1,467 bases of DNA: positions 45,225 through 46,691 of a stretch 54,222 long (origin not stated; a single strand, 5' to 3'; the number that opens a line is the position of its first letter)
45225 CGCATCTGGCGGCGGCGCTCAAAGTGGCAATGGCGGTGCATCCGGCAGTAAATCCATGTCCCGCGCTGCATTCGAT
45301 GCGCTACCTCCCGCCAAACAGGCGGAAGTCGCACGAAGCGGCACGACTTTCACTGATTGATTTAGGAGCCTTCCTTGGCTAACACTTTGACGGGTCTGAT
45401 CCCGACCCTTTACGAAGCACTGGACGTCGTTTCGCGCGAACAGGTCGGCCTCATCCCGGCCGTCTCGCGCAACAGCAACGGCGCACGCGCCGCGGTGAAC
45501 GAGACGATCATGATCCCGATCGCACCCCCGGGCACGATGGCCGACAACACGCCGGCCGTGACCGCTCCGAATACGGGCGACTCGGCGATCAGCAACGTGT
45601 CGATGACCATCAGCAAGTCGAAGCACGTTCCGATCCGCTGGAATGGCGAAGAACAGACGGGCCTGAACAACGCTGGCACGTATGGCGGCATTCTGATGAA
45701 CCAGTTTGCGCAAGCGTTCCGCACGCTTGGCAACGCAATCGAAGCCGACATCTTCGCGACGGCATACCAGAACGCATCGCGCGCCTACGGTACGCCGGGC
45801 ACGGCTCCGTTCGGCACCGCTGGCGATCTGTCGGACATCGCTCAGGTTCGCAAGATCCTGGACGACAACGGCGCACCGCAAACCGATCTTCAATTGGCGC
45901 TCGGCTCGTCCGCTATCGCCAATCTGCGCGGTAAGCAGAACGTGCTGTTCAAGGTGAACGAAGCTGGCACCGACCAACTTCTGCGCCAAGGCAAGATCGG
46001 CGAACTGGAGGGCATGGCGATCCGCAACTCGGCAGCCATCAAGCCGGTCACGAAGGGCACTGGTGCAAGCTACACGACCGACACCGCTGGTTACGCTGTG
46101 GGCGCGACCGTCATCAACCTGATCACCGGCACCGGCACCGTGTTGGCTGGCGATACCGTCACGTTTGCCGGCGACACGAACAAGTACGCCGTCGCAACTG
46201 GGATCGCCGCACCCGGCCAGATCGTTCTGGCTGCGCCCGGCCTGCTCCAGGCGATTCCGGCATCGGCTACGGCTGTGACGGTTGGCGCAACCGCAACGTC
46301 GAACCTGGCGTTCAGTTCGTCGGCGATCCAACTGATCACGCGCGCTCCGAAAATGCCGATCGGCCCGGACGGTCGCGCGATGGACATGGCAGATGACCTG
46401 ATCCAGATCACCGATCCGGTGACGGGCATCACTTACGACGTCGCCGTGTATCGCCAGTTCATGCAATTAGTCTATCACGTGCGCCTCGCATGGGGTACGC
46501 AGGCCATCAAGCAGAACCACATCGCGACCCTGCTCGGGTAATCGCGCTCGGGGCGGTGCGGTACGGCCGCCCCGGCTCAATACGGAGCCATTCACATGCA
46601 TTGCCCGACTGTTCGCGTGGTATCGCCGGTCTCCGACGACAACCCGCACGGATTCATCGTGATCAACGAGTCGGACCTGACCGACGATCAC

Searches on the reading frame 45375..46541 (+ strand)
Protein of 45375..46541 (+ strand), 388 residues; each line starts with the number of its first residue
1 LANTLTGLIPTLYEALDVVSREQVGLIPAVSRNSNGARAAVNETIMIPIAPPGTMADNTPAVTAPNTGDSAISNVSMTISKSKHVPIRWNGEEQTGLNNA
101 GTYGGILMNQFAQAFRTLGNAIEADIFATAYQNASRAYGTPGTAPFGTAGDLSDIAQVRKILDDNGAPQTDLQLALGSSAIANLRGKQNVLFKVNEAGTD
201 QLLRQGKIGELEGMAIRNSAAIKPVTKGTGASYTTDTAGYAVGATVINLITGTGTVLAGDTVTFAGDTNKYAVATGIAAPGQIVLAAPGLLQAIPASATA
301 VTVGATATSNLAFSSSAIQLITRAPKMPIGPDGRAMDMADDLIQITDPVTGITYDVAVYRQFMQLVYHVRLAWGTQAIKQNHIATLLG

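Call 12: search_dna_similar(query=window:45375-46541:+, collection=phages, mode=protein, max_rows=15)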
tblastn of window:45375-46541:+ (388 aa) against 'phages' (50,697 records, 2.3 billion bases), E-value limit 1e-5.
Records with a match: 72; places in all: 72; records where one place covers at least 80% of the query: 71.
Best place of each record, by identity: 60-80% 1; <60% 71.
By first word of the organism name: Vibrio 41; Escherichia 11; Rhizobium 3; Caudoviricetes 3; Klebsiella 2; Salicola 2; Synechococcus 2; Microcystis 1; Caulobacter 1; Flyfo 1; and 5 more.
By host as written in the record: Vibrio parahaemolyticus 15; Escherichia coli 11; - 6; Vibrio alginolyticus 4; Vibrio vulnificus 3; Rhizobium gallicum SO14B-4(6) 2; Salicola sp. M5 MPN 10^-2 23B 2; Vibrio campbellii HY01 2; and 27 more.
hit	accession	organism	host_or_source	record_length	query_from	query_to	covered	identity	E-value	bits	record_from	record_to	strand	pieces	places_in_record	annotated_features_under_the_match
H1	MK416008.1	Klebsiella phage ST405-OXA48phi1.3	Klebsiella pneumoniae ST405-OXA48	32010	1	388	100%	56.4%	5e-107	351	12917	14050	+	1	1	p22 coat protein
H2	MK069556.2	Microcystis phage Me-ZS1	Microcystis elabens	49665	1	388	100%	55.3%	2e-115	375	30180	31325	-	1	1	P22 coat-protein 5 family protein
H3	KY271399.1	Klebsiella phage 5 LV-2017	Klebsiella pneumoniae KH43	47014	1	388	100%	53.6%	1e-106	349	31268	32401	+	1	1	putative coat protein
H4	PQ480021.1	Caulobacter phage DMCA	Caulobacter vibrioides CB15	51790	4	382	98%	54.7%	1e-105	347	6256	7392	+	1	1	hypothetical protein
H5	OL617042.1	Flyfo siphovirus Tbat2_3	Pteropus tonganus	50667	1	388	100%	53.4%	2e-102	337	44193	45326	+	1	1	P22 coat protein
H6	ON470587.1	Escherichia phage vB_EcoS-611R4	Escherichia coli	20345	3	388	99%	52.3%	2e-101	334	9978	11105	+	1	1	coat protein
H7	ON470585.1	Escherichia phage vB_EcoS-689R7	Escherichia coli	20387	3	388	99%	52.3%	2e-101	334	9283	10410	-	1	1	coat protein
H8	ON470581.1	Escherichia phage vB_EcoS-606R9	Escherichia coli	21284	3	388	99%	52.3%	2e-101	334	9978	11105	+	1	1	coat protein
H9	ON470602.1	Escherichia phage vB_EcoS-885R8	Escherichia coli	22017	3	388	99%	52.3%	2e-101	334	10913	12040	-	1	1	coat protein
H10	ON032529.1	Salmonella phage SPF_0923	Salmonella sp. S7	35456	3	388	99%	52.3%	2e-101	334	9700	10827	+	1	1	hypothetical protein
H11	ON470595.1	Escherichia phage vB_EcoS-683R6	Escherichia coli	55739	3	388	99%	52.3%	3e-101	334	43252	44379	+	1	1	coat protein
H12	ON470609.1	Escherichia phage vB_EcoS-473R12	Escherichia coli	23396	3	388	99%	52.3%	3e-101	334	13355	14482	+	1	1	coat protein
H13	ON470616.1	Escherichia phage vB_EcoS-673R7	Escherichia coli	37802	3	388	99%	52.3%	3e-101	334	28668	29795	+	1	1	coat protein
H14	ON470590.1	Escherichia phage vB_EcoS-613R10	Escherichia coli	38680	3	388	99%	52.3%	3e-101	334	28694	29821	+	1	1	coat protein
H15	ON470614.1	Escherichia phage vB_EcoS-666R9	Escherichia coli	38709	3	388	99%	52.3%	3e-101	334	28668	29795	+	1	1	coat protein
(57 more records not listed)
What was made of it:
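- Tried and rejected: The coat protein matches only distant P22-coat-type phages at 52-56% (call 12).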
